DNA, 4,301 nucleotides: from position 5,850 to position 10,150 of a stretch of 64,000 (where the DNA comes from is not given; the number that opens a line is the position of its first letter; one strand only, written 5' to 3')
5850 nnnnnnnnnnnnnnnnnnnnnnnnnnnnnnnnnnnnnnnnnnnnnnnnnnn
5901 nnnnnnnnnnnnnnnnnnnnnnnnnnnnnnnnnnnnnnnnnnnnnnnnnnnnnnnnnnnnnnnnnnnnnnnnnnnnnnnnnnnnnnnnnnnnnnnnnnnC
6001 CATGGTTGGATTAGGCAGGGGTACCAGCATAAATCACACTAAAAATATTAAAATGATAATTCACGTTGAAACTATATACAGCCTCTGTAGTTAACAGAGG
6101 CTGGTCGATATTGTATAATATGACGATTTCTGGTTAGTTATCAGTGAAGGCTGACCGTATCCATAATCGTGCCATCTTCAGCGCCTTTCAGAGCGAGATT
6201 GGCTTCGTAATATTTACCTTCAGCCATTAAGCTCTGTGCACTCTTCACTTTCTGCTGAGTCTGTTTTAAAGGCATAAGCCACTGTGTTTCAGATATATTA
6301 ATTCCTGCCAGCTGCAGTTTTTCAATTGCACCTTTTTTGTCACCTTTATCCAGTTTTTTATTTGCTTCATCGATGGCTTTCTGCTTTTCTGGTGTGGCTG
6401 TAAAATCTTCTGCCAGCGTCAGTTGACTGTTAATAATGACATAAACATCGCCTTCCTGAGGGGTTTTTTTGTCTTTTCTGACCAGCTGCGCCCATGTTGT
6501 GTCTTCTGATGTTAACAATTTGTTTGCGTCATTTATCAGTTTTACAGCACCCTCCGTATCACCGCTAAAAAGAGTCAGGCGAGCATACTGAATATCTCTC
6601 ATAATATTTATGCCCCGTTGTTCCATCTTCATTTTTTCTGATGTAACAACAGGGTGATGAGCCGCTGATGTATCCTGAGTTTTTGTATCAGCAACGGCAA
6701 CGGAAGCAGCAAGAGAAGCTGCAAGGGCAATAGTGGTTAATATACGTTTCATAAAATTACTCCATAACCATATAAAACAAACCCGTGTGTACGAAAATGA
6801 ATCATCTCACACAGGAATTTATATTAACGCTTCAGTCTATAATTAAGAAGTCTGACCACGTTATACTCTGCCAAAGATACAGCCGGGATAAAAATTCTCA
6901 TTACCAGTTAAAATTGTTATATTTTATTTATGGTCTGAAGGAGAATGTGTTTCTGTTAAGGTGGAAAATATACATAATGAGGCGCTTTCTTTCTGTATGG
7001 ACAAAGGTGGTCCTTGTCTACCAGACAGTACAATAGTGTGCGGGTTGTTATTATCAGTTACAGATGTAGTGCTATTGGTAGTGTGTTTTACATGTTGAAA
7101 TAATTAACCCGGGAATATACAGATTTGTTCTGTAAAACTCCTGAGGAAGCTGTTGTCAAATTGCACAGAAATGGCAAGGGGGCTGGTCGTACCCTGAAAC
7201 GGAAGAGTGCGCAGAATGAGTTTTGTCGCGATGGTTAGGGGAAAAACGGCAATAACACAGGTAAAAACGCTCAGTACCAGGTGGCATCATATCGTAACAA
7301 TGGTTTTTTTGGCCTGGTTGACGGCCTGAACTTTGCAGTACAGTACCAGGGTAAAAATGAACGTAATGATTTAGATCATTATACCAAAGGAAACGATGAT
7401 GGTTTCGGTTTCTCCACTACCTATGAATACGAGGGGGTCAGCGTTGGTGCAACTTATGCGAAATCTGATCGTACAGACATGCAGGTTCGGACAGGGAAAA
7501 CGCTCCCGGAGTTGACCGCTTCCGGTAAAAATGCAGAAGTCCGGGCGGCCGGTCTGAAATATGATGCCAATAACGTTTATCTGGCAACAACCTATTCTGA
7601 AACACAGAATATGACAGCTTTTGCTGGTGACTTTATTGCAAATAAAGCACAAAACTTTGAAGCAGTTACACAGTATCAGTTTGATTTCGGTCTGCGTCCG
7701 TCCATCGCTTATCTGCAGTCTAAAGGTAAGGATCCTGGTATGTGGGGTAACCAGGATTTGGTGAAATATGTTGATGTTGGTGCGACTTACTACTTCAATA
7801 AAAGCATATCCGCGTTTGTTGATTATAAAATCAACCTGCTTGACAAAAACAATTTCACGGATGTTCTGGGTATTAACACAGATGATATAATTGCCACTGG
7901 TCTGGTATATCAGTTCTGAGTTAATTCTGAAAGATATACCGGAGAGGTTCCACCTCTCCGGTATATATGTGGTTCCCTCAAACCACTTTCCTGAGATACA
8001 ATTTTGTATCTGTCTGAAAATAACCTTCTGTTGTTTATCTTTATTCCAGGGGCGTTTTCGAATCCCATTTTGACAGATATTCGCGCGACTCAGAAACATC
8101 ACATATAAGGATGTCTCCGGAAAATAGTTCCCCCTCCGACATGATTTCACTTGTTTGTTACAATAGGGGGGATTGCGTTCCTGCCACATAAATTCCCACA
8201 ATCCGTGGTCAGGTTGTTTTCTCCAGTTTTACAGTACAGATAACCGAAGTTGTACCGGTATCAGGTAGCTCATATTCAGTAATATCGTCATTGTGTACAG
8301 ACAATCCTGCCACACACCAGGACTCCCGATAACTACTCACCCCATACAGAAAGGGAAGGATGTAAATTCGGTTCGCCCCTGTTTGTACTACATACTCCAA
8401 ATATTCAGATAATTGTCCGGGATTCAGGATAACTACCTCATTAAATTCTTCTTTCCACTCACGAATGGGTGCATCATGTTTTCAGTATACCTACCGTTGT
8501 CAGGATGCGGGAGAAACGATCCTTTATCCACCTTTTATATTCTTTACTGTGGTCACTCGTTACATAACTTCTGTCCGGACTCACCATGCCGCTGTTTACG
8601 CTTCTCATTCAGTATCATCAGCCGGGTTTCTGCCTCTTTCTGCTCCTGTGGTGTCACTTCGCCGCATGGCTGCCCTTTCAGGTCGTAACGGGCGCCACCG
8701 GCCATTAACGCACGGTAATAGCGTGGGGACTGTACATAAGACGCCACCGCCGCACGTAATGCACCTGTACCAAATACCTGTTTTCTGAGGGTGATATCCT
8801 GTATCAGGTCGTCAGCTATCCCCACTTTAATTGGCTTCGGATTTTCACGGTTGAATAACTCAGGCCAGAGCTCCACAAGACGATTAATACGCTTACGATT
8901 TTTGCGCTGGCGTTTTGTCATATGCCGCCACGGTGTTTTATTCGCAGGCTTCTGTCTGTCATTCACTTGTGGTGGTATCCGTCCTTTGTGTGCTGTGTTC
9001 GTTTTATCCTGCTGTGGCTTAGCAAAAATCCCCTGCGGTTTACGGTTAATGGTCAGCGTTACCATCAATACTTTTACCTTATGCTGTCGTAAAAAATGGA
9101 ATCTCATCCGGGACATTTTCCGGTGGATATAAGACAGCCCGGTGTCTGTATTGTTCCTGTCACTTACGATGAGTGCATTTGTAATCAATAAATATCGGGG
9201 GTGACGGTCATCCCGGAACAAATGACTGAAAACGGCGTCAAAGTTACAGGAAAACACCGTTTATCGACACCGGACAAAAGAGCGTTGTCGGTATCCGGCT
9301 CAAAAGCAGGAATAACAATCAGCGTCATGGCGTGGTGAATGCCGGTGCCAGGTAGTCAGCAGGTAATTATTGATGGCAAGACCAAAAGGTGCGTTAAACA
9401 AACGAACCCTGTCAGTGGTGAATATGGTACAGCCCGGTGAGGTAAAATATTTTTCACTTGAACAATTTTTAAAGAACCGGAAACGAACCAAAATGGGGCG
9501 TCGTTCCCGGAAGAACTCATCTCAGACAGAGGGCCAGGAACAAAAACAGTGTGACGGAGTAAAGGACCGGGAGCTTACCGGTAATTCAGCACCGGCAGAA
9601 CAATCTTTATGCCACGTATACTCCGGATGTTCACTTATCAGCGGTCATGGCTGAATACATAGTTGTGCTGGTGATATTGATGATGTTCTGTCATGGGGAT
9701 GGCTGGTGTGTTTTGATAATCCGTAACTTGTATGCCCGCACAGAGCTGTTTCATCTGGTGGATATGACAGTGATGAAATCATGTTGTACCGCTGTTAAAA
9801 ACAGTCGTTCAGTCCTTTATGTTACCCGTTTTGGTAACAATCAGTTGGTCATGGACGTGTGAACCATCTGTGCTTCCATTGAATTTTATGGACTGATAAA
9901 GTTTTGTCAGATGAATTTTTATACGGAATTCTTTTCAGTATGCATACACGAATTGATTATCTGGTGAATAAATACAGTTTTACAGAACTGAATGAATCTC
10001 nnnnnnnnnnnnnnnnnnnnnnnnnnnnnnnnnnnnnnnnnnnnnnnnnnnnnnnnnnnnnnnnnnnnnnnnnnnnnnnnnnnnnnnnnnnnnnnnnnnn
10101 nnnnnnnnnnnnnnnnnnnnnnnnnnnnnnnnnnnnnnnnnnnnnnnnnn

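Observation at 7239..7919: Porin remnant lacking its N-terminal half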

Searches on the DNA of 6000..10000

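Call 28: search_rna_families(source=window, start=6000, end=10000, threshold=evalue, max_evalue=1)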
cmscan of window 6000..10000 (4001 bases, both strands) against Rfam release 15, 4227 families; matches with E-value up to 1: 0.
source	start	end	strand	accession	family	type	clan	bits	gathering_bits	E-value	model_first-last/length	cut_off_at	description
